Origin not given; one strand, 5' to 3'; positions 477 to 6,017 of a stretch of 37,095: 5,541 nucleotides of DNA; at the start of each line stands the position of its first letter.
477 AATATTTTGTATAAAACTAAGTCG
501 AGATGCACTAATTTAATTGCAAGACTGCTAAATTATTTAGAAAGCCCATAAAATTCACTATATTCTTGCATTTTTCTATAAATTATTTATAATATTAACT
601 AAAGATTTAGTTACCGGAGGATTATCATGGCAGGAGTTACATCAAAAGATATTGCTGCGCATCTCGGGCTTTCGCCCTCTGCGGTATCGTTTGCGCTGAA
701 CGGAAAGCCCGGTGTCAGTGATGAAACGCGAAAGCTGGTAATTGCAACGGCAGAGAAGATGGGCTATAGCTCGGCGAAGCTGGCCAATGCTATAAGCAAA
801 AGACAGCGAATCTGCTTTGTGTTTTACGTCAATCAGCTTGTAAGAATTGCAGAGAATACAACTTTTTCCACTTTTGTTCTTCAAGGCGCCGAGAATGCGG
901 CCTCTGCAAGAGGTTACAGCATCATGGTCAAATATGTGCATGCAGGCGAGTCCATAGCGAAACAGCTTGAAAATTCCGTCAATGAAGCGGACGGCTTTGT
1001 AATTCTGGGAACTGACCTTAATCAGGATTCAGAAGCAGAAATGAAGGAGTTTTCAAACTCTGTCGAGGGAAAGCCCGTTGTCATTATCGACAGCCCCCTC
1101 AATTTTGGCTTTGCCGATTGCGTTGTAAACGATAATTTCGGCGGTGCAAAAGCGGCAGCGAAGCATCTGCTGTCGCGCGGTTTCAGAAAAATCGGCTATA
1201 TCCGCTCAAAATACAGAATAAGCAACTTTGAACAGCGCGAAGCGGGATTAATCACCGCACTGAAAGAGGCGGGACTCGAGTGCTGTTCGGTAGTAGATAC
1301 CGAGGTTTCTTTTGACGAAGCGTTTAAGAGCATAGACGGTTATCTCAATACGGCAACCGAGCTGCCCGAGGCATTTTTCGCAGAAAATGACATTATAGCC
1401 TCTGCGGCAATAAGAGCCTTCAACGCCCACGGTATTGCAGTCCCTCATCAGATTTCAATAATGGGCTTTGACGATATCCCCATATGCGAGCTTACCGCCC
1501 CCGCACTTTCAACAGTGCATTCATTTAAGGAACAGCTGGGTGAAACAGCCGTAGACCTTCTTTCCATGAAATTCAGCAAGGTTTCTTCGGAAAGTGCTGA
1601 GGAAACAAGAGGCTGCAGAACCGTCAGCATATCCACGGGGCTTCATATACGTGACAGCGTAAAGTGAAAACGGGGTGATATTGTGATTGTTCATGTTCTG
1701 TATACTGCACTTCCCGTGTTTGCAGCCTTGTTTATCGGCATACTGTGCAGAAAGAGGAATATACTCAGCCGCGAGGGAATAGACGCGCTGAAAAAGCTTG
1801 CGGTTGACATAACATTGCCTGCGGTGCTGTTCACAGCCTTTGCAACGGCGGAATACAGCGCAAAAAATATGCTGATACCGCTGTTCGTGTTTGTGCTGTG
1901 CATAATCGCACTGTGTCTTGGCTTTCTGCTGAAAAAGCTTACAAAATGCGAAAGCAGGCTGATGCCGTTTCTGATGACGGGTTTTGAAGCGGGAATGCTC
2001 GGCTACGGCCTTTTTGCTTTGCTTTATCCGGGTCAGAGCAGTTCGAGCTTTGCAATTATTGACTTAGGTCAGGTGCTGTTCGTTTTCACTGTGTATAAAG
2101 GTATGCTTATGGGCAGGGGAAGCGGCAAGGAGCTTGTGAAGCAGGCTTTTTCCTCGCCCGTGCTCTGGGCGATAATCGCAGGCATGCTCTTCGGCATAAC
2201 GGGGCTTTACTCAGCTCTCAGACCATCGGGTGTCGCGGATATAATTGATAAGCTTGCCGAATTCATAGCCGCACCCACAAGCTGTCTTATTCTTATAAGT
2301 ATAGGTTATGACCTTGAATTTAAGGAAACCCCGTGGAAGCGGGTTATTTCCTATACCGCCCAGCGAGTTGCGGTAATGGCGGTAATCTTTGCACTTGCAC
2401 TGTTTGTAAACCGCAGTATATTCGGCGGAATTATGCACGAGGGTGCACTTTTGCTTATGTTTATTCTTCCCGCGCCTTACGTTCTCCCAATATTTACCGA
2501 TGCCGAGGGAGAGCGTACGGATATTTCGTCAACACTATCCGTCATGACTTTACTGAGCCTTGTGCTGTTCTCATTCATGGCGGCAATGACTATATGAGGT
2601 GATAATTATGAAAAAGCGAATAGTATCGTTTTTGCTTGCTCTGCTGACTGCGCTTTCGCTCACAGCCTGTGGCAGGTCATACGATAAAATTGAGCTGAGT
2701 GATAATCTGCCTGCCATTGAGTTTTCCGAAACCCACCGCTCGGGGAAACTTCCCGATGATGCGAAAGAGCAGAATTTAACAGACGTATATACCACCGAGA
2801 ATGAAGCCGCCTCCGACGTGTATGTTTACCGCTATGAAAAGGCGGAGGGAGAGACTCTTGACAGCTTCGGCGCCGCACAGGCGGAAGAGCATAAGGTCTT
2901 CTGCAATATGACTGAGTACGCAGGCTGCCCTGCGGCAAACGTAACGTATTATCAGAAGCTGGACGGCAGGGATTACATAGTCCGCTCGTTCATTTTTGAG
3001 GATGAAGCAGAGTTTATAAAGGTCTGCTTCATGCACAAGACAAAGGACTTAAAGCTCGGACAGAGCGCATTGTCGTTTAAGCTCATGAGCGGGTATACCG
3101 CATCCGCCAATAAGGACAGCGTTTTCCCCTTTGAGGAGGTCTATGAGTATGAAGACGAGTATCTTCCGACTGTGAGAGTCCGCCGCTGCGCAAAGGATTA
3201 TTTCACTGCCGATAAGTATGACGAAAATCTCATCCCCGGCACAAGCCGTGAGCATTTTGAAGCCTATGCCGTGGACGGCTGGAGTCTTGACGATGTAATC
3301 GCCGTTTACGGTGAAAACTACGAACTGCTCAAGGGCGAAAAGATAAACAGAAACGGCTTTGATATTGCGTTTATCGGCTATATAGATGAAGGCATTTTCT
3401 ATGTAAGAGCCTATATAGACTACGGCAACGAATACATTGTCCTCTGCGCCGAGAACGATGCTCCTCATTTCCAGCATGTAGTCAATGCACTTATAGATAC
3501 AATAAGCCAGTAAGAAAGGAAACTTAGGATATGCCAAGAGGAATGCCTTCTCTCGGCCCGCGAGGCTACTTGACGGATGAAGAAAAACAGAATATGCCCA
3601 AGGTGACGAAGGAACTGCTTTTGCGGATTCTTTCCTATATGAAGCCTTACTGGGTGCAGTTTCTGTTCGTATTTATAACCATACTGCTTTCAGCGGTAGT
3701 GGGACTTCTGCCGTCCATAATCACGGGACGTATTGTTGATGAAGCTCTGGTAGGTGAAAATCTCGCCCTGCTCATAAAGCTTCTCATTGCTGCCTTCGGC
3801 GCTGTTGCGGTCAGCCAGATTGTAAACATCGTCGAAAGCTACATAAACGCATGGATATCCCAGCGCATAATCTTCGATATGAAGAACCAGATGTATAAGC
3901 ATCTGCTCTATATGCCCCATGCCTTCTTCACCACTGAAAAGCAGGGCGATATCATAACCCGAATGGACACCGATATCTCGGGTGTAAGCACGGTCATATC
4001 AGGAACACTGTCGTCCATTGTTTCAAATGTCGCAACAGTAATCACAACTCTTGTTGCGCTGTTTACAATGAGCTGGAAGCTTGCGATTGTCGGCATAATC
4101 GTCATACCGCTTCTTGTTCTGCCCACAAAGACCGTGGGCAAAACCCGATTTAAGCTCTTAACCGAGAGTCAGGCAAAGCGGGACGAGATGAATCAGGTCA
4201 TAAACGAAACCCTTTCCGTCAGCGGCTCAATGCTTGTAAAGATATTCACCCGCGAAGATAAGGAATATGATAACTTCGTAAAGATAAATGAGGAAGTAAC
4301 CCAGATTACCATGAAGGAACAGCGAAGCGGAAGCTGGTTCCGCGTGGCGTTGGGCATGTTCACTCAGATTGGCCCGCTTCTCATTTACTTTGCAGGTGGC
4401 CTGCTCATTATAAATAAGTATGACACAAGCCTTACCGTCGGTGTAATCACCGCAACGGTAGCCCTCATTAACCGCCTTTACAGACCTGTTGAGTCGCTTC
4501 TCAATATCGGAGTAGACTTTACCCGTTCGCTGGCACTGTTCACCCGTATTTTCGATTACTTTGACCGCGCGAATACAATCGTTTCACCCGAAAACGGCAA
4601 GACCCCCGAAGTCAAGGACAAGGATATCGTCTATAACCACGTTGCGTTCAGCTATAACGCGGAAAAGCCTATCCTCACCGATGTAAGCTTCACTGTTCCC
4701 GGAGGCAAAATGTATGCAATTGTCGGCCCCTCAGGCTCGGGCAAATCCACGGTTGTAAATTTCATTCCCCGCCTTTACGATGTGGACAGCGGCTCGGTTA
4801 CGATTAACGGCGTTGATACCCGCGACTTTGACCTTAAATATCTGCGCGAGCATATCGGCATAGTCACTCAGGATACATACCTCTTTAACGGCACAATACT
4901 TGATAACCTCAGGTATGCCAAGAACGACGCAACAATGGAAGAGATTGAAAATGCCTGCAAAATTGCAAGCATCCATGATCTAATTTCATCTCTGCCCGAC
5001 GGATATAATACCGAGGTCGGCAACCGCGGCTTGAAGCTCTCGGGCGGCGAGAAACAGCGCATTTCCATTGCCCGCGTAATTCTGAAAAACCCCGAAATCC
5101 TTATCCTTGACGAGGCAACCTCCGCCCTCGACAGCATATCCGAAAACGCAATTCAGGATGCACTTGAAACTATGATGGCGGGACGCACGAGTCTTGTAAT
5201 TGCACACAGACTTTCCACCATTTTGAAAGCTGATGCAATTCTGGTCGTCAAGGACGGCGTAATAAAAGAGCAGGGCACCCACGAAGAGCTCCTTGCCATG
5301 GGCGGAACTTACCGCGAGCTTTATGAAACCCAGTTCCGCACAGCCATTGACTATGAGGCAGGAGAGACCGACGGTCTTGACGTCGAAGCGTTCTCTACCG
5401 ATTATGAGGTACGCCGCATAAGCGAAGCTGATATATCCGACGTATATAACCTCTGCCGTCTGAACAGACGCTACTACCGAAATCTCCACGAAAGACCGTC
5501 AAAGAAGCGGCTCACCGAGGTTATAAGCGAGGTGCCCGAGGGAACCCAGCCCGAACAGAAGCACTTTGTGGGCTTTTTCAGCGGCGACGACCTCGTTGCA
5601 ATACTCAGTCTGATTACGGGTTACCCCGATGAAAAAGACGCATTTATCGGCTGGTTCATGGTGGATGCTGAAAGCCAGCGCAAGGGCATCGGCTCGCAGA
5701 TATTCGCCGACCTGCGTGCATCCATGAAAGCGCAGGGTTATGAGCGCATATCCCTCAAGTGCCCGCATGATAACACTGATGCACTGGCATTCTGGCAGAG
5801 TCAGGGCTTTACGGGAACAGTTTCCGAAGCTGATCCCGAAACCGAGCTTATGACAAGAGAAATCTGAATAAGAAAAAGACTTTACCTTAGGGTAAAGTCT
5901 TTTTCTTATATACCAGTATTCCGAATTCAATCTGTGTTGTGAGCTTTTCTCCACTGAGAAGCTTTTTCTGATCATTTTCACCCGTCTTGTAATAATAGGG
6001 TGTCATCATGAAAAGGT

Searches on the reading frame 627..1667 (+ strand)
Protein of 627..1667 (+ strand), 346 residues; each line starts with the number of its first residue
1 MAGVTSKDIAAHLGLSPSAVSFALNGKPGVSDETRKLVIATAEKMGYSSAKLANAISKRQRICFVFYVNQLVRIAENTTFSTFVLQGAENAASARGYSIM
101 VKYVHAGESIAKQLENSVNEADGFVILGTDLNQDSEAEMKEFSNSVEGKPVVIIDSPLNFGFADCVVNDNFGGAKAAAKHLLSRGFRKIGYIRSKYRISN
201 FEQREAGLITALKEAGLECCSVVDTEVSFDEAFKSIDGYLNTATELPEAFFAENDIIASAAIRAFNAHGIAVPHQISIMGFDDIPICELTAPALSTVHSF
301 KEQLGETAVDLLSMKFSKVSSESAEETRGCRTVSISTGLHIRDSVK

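Call 16: search_protein_families(library=pfam, proteins=[window:627-1667:+], max_evalue=0.001)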
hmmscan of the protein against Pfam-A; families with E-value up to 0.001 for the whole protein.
window:627-1667:+ (346 aa): 4 families
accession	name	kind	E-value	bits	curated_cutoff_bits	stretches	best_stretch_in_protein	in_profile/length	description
PF13377.12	Peripla_BP_3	-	1.3e-30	107.1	26.5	1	178-345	1-167/167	Periplasmic binding protein-like domain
PF00532.27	Peripla_BP_1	-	1.3e-12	48.2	22.2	1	77-321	12-262/281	Periplasmic binding proteins and sugar binding domain of LacI family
PF13407.12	Peripla_BP_4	-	2.2e-11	44.2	35.1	1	77-285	10-220/258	Periplasmic binding protein domain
PF00356.27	LacI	-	7.3e-08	32.5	27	1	7-48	3-44/46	Bacterial regulatory proteins, lacI family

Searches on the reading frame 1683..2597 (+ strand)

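Call 16: search_protein_families(library=pfam, proteins=[window:1683-2597:+], max_evalue=0.001)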
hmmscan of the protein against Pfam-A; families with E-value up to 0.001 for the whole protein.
window:1683-2597:+ (304 aa): 1 family
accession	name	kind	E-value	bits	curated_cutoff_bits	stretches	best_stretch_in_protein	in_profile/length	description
PF03547.23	Mem_trans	-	1.7e-10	40.5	25.7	1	5-142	2-144/343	Membrane transport protein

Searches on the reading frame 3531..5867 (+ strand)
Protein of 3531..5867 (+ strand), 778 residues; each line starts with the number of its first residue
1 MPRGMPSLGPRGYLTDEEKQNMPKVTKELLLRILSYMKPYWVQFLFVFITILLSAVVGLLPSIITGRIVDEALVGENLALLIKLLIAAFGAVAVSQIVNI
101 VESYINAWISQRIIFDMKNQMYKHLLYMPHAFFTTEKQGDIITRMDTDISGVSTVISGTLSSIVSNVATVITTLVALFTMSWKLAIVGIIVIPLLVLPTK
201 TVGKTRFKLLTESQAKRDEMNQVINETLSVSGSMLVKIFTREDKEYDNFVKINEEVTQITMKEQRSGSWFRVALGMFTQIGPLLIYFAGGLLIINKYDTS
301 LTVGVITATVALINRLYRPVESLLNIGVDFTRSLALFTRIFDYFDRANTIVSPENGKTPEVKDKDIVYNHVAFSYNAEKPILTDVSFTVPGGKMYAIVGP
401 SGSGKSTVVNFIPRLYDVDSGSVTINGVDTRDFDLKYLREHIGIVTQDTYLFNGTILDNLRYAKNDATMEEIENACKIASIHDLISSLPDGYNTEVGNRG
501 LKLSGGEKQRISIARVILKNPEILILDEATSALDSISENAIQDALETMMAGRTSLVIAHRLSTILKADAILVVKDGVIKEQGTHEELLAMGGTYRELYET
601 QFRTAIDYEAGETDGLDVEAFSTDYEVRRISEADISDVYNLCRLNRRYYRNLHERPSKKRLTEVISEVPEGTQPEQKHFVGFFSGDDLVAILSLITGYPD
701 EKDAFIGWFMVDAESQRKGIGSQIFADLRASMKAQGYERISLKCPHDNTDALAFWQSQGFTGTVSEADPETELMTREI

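Call 16: search_protein_families(library=pfam, proteins=[window:3531-5867:+], max_evalue=0.001)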
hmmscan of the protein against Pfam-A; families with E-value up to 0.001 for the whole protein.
window:3531-5867:+ (778 aa): 6 families
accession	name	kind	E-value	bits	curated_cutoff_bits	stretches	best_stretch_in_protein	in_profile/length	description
PF00664.28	ABC_membrane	-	4e-46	158.3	28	1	45-319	2-273/274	ABC transporter transmembrane region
PF00005.33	ABC_tran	-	1.9e-32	113.2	25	1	382-531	1-137/137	ABC transporter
PF00583.31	Acetyltransf_1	-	5e-13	49.8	20.7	1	643-760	6-116/116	Acetyltransferase (GNAT) family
PF02463.25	SMC_N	-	2.3e-07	30.9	40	1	420-574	108-212/220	RecF/RecN/SMC N terminal domain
PF13508.13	Acetyltransf_7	-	7.7e-07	29.8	27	1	696-761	19-83/84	Acetyltransferase (GNAT) domain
PF13673.13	Acetyltransf_10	-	2e-06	28.3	23.6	1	674-766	28-113/128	Acetyltransferase (GNAT) domain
